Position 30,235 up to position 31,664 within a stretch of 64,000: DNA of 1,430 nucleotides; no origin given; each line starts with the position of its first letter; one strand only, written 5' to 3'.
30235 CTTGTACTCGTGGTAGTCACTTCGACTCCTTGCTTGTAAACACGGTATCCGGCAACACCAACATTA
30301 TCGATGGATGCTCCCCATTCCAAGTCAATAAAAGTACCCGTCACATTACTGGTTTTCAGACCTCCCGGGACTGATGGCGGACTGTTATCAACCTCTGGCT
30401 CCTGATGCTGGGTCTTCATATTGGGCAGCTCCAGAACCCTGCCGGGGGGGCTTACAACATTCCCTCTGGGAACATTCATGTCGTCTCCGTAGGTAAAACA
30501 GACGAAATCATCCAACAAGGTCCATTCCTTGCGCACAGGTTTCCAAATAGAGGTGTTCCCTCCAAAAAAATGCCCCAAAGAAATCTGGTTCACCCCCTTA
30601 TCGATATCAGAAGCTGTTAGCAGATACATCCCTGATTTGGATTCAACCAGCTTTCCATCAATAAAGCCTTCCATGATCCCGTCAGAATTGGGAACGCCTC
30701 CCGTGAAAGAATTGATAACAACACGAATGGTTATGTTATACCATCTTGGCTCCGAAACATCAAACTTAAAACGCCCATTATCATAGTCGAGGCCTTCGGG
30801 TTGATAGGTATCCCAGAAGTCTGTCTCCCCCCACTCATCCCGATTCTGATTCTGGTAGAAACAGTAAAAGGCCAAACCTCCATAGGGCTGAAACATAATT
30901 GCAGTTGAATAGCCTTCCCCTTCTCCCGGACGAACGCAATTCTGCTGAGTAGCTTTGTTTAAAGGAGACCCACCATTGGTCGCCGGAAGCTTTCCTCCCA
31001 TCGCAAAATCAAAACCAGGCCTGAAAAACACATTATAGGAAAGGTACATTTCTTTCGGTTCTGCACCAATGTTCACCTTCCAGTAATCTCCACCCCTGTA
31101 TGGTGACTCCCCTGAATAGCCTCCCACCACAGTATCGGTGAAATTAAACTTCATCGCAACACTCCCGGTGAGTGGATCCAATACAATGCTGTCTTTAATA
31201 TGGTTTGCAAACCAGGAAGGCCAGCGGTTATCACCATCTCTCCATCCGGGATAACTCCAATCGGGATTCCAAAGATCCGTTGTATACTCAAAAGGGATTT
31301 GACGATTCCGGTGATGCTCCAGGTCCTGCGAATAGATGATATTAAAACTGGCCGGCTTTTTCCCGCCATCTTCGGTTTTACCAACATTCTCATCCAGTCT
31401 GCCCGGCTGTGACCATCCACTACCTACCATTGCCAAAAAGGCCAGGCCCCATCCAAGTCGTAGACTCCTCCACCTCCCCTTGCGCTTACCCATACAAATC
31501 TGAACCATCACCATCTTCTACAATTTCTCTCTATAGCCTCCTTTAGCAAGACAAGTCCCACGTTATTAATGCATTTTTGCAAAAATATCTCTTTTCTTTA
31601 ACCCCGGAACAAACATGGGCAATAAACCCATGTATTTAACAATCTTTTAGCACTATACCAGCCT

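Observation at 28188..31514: A secreted putative polysaccharide-cleaving or polysaccharide-binding enzyme embedded in the biosynthetic locus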

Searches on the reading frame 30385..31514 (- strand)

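Call 6: search_solved_structures(query=window:30400-31514:-, max_evalue=10, show_alignments=3)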
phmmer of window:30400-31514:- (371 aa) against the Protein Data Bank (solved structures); distinct sequences matched with E-value up to 10: 1.
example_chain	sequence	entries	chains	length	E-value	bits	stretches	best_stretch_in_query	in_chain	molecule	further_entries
3a0n_A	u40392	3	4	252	1.4e-05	27.2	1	141-293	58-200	VAL-1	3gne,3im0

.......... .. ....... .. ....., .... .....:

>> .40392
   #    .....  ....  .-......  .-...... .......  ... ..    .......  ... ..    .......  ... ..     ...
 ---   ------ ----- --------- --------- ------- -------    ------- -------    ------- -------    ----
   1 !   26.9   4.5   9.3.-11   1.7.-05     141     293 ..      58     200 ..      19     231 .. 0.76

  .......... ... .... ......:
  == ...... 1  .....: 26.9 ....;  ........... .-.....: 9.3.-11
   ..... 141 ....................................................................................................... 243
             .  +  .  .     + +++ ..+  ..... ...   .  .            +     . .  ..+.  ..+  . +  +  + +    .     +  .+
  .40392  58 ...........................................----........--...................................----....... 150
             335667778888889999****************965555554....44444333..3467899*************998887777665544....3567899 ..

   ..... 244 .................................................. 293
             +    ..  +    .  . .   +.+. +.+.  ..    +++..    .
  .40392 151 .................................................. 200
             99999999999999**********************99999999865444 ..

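Call 9: find_homologous_proteins(query=window:30385-31409:-, max_evalue=0.001)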
Query window:30385-31409:- (341 aa): 6 proteins with E <= 0.001 among 966 candidates.
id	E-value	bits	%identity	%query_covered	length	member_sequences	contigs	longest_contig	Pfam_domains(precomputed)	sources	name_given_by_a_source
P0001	1.4e-138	480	65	92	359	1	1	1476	PF21294.5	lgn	-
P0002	2.4e-134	466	63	93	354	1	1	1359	PF21294.5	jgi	-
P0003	1.7e-116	407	56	92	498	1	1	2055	PF21294.5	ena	-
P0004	2.7e-40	156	36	91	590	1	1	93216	PF25059.2,PF21294.5,PF00041.28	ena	-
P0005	1.3e-32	131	34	89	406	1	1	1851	PF18962.8,PF21294.5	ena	-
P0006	2.7e-27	114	32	85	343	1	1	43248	PF21294.5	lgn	-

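Call 21: search_protein_representatives(alignment_id=A1)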
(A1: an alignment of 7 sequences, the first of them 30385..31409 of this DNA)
Query: 7 sequences, 405 profile positions. Proteins with E-value up to 0.001 (for the whole library): 3800; up to 1e-10: 2067; up to 1e-30: 346. The best 150 are listed.
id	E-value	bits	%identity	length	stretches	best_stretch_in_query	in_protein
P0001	2.1e-173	593.5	-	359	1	3-340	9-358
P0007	5.4e-149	513.1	-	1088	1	9-359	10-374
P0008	1.9e-130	452.0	-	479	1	17-385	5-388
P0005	1.6e-126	439.1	-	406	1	6-402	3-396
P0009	1.1e-112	393.6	-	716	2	31-334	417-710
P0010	1.1e-106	373.8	-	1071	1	11-354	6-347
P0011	4.6e-105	368.4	-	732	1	29-338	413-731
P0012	3.3e-103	362.3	-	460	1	29-337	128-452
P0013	1.6e-102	360.1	-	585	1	26-352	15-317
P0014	7.4e-100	351.3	-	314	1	9-335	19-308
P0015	5.7e-95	335.2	-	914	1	9-342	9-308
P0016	9.5e-93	327.9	-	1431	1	27-343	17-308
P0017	3.2e-92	326.1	-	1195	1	13-352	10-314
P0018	2.2e-91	323.4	-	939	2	26-354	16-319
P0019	1.4e-89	317.5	-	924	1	4-339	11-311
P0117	5.9e-54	200.1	-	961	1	11-351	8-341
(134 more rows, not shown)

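Call 22: find_homologous_proteins(query=A1, max_evalue=1e-10)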
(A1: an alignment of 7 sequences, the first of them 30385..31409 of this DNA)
Query A1 (7 sequences) (341 aa, profile of the alignment): 27 proteins with E <= 1e-10 among 6232 candidates.
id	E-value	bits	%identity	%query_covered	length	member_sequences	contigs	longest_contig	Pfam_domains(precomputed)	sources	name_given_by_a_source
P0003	5.9e-179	613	56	92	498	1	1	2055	PF21294.5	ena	-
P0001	6.6e-173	594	65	92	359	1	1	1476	PF21294.5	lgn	-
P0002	2.7e-170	585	63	93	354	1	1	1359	PF21294.5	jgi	-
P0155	2.2e-134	467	53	94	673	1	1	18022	PF13385.14,PF21294.5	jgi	jgi:hypothetical protein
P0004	1.0e-130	455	36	91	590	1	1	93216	PF25059.2,PF21294.5,PF00041.28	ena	-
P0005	5.0e-126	439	34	89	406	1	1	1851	PF18962.8,PF21294.5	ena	-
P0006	1.9e-116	408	32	85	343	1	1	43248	PF21294.5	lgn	-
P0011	1.4e-104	368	46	91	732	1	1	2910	PF13385.14,PF21294.5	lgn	-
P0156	7.1e-104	366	36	94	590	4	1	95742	PF25523.2,PF21294.5,PF00041.28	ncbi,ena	-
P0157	1.5e-103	365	36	91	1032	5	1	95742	PF21470.2,PF25059.2,PF25523.2,PF13385.14,PF18962.8,PF21294.5,PF09294.17,PF00041.28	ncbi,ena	-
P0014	2.3e-99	351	31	91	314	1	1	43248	PF21294.5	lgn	-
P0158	5.6e-98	347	36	92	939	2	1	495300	PF25059.2,PF23376.2,PF13385.14,PF18962.8,PF21294.5,PF00041.28,PF10179.16,PF16656.12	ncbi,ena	-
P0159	8.4e-95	336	48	91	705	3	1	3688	PF13385.14,PF21294.5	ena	-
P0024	1.8e-85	306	32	94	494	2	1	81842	PF21294.5,PF00041.28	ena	-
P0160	2.0e-80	289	31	89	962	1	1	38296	PF23592.1,PF18962.8,PF00028.24,PF17803.8,PF21294.5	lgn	-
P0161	1.5e-73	266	34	87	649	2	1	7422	PF28033.1,PF25059.2,PF25523.2,PF21294.5,PF00041.28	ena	-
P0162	3.2e-68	249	31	65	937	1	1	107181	PF18962.8,PF21294.5,PF24489.2,PF00041.28,PF05048.20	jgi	jgi:hypothetical protein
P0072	1.1e-67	247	35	65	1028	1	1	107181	PF25059.2,PF07953.21,PF13385.14,PF18962.8,PF21294.5,PF00041.28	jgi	jgi:hypothetical protein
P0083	1.4e-65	240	29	99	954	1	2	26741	PF18962.8,PF00028.24,PF21294.5,PF00041.28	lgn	-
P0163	1.7e-64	237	64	43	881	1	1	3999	PF21470.2,PF13385.14,PF18962.8,PF21294.5,PF00041.28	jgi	jgi:chitodextrinase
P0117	1.8e-53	200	37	65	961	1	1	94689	PF13385.14,PF18962.8,PF21294.5,PF00041.28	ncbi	ncbi:MAG: LamG-like jellyroll fold domain-containing protein [Bacteroidales bacterium]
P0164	3.8e-43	166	29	73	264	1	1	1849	PF21294.5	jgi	jgi:hypothetical protein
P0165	1.6e-33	135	28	59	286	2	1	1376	PF21294.5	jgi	jgi:hypothetical protein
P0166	3.4e-19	87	26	68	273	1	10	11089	PF21294.5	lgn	-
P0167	1.3e-17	82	26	60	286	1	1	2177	PF21294.5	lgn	-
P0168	4.6e-16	77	25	57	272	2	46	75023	PF21294.5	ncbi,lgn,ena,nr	ncbi:MAG: polysaccharide lyase [Rhodocyclaceae bacterium]|nr:MAG: polysaccharide lyase [Rhodocyclace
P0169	2.7e-11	61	24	65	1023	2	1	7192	PF21294.5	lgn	-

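Call 23: find_related_loci(query=A1, collection=genome_contigs, flank=10000)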
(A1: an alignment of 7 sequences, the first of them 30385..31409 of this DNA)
Query A1 (341 aa) in genome_contigs; peptide patterns used: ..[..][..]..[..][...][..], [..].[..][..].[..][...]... (x = any residue, [..] = any of these).
148 stretches matched a pattern; 46 encode a relative of the query (tblastn E <= 1e-3); 42 distinct loci.
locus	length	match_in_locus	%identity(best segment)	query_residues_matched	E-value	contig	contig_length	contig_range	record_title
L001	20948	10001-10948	56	20-337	1e-121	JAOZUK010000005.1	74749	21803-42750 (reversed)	MAG: Bacteroidales bacterium isolate GMC8.maxbin2.069_sub GMC8_65_length_74749_cov_25.324363, whole genome shotgun seque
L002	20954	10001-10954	37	20-340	2e-52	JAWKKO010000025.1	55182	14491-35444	MAG: Bacteroidales bacterium isolate ABC2.51 ABC2.51.fa-25, whole genome shotgun sequence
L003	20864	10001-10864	36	22-340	5e-50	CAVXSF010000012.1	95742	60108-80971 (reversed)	MAG: uncultured Bacteroidales bacterium isolate MFD02923.bin.1.92 genome assembly, contig: contig_23004, whole genome sh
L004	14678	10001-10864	35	22-340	2e-49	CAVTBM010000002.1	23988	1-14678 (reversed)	MAG: uncultured Bacteroidales bacterium isolate MFD02416.bin.1.410 genome assembly, contig: contig_107556, whole genome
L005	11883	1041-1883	36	20-334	4e-49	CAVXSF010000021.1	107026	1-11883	MAG: uncultured Bacteroidales bacterium isolate MFD02923.bin.1.92 genome assembly, contig: contig_40028, whole genome sh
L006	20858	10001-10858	35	17-332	1e-47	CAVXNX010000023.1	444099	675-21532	MAG: uncultured Bacteroidales bacterium isolate MFD01721.bin.3.237 genome assembly, contig: contig_47645, whole genome s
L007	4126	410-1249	37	22-331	2e-45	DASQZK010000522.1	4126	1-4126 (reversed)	MAG TPA_asm: Bacteroidales bacterium isolate SMAG_U11090 k141_82469, whole genome shotgun sequence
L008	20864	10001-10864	34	15-332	3e-43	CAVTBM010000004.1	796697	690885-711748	MAG: uncultured Bacteroidales bacterium isolate MFD02416.bin.1.410 genome assembly, contig: contig_13417, whole genome s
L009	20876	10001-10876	32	22-326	2e-43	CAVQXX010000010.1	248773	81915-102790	MAG: uncultured Bacteroidales bacterium isolate MFD04716.bin.2.165 genome assembly, contig: contig_59569, whole genome s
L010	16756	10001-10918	32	21-327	2e-43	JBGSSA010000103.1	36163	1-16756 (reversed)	MAG: Bacteroidales bacterium isolate JTS-AC371 k141_4293973, whole genome shotgun sequence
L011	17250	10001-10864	33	22-326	4e-43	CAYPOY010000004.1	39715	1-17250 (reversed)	MAG TPA_asm: uncultured Anaerolineales bacterium isolate SRP214966_co5_314 genome assembly, contig: NODE_580_length_3971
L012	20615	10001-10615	37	103-329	6e-42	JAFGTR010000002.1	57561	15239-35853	MAG: Bacteroidales bacterium isolate Zod_Metabat.988 k87_28738, whole genome shotgun sequence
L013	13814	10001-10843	34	22-332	1e-41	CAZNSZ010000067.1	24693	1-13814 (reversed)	MAG TPA_asm: uncultured Bacteroides sp. isolate binchicken_co176_102 genome assembly, contig: NODE_1001_length_24693_cov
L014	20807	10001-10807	31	22-331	1e-41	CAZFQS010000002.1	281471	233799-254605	MAG TPA_asm: uncultured Bacteroidales bacterium isolate binchicken_co100_434 genome assembly, contig: NODE_11_length_281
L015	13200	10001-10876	33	22-326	6e-41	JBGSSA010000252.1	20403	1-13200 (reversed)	MAG: Bacteroidales bacterium isolate JTS-AC371 k141_3095974, whole genome shotgun sequence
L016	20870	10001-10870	35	21-341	4e-40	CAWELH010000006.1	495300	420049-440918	MAG: uncultured Bacteroidales bacterium isolate MFD05684.bin.1.26 genome assembly, contig: contig_48381, whole genome sh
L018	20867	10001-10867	33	22-341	4e-38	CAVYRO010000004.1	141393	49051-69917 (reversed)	MAG: uncultured Bacteroidales bacterium isolate MFD05684.bin.1.228 genome assembly, contig: contig_36860, whole genome s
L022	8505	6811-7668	34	22-337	1e-36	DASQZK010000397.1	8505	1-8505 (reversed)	MAG TPA_asm: Bacteroidales bacterium isolate SMAG_U11090 k141_303847, whole genome shotgun sequence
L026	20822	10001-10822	31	31-326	3e-34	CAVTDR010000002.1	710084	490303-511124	MAG: uncultured Bacteroidetes bacterium isolate MFD00905.bin.1.42 genome assembly, contig: contig_11779, whole genome sh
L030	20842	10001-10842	42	20-334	2e-43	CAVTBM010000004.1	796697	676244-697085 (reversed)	MAG: uncultured Bacteroidales bacterium isolate MFD02416.bin.1.410 genome assembly, contig: contig_13417, whole genome s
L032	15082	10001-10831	30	21-329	2e-32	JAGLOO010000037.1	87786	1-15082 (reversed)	MAG: Bacteroidales bacterium isolate RS_7_37 ROV157_7.bin.37.fa_37, whole genome shotgun sequence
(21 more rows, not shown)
